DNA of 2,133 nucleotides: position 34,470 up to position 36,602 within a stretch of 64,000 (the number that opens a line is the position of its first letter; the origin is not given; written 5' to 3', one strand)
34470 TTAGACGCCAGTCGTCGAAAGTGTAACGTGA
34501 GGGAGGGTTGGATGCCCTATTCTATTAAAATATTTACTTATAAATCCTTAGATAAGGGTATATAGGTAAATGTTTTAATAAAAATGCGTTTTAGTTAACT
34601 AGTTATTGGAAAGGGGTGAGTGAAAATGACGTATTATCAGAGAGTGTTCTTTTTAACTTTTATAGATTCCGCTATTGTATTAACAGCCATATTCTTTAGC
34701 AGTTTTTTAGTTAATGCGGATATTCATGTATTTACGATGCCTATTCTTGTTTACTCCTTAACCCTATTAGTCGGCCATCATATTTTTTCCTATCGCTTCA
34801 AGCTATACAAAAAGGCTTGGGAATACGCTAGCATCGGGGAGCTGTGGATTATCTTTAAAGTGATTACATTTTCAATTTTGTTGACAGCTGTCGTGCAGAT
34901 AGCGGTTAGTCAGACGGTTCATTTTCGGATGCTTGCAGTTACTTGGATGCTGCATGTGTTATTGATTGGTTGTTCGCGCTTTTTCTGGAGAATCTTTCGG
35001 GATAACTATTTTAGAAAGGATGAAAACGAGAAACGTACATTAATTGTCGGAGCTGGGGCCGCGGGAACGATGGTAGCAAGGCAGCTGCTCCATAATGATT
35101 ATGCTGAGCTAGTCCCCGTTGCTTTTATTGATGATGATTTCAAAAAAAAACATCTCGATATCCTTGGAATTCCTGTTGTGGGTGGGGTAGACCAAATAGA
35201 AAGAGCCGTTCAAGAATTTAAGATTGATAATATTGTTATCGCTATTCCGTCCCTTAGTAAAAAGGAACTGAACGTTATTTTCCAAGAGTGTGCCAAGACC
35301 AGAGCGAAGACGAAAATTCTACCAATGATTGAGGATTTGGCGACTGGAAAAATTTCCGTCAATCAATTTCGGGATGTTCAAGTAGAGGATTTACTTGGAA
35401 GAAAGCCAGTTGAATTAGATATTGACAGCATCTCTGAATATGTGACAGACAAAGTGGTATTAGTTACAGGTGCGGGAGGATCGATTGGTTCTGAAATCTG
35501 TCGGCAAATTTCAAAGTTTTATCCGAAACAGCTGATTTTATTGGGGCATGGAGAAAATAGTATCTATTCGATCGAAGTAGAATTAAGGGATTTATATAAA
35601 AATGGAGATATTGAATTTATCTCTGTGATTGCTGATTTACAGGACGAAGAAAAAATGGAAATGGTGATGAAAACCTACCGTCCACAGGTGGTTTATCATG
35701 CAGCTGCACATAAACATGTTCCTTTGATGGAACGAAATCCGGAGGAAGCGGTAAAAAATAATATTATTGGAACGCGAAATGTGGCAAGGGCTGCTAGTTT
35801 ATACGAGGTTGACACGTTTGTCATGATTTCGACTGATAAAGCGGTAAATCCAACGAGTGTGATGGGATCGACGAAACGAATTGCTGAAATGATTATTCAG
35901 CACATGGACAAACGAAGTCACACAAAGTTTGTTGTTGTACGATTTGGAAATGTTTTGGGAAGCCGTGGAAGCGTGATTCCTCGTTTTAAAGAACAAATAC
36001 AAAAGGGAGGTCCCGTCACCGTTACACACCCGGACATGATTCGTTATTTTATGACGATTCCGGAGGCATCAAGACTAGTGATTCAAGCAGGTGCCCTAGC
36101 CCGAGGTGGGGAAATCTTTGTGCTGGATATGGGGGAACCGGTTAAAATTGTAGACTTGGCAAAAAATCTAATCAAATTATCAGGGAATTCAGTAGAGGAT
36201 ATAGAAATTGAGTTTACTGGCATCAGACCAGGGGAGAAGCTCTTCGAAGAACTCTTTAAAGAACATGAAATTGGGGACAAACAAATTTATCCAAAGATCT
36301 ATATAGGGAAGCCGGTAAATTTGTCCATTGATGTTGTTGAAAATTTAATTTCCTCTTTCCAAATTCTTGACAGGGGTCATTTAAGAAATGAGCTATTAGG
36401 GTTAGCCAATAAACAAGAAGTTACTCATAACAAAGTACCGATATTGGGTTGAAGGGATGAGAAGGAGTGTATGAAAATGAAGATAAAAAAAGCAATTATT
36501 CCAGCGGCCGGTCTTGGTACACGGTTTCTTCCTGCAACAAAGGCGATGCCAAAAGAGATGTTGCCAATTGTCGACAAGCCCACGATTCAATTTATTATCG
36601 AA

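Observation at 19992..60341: A SinR-operator palindrome marks the promoters of sortase-adhesin, lasso cluster, eps locus and orphan precursor: one apparent regulon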

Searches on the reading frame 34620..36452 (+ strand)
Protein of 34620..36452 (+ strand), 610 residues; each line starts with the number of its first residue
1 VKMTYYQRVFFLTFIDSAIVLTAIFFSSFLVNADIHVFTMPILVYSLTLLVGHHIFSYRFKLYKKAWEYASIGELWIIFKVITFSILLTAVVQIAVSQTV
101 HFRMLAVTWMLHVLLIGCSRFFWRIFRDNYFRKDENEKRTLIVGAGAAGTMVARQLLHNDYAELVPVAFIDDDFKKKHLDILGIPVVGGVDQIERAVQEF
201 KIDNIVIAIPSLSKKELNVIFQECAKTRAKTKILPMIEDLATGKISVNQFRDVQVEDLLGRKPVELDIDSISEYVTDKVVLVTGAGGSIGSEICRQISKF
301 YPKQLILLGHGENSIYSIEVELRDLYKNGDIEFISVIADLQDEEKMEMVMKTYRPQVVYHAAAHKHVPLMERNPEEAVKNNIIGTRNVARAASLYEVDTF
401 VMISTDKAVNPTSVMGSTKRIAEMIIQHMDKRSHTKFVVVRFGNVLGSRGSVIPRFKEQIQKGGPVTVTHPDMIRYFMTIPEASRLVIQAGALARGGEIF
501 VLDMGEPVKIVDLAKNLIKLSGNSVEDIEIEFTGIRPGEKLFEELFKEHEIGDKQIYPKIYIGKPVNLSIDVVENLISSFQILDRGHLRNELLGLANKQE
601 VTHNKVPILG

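Call 13: search_protein_families(library=pfam, proteins=[window:34620-36452:+])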
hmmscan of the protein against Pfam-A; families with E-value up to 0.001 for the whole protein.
window:34620-36452:+ (610 aa): 11 families
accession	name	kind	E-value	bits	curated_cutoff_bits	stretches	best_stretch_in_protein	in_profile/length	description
PF02719.21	Polysacc_synt_2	-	2.2e-125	418.1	20.2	1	280-563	1-291/293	Polysaccharide biosynthesis protein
PF01370.27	Epimerase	-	8.9e-24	84.7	20.9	1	280-487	1-221/240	NAD dependent epimerase/dehydratase family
PF04321.23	RmlD_sub_bind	-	4e-17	62.6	27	1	280-451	3-157/287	RmlD substrate binding domain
PF13727.12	CoA_binding_3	-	1.7e-15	57.9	25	1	80-235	27-175/175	CoA-binding domain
PF16363.11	GDP_Man_Dehyd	-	3.3e-15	56.8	27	1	281-407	1-131/332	GDP-mannose 4,6 dehydratase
PF01073.25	3Beta_HSD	-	1.5e-08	34.5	22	1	281-413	1-124/280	3-beta hydroxysteroid dehydrogenase/isomerase family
PF07993.18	NAD_binding_4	-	3.7e-07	30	20.1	0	354-412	88-143/258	Male sterility protein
PF08659.16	KR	-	2e-06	28.3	22.6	1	280-405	3-136/180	KR domain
PF00106.31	adh_short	-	0.00036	20.5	26.6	1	278-354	1-72/195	short chain dehydrogenase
PF17836.7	PglD_N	-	0.00039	21.3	23.4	0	141-209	3-65/78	PglD N-terminal domain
PF13460.12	NAD_binding_10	-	0.00064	20.1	27.2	0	324-421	34-112/184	NAD(P)H-binding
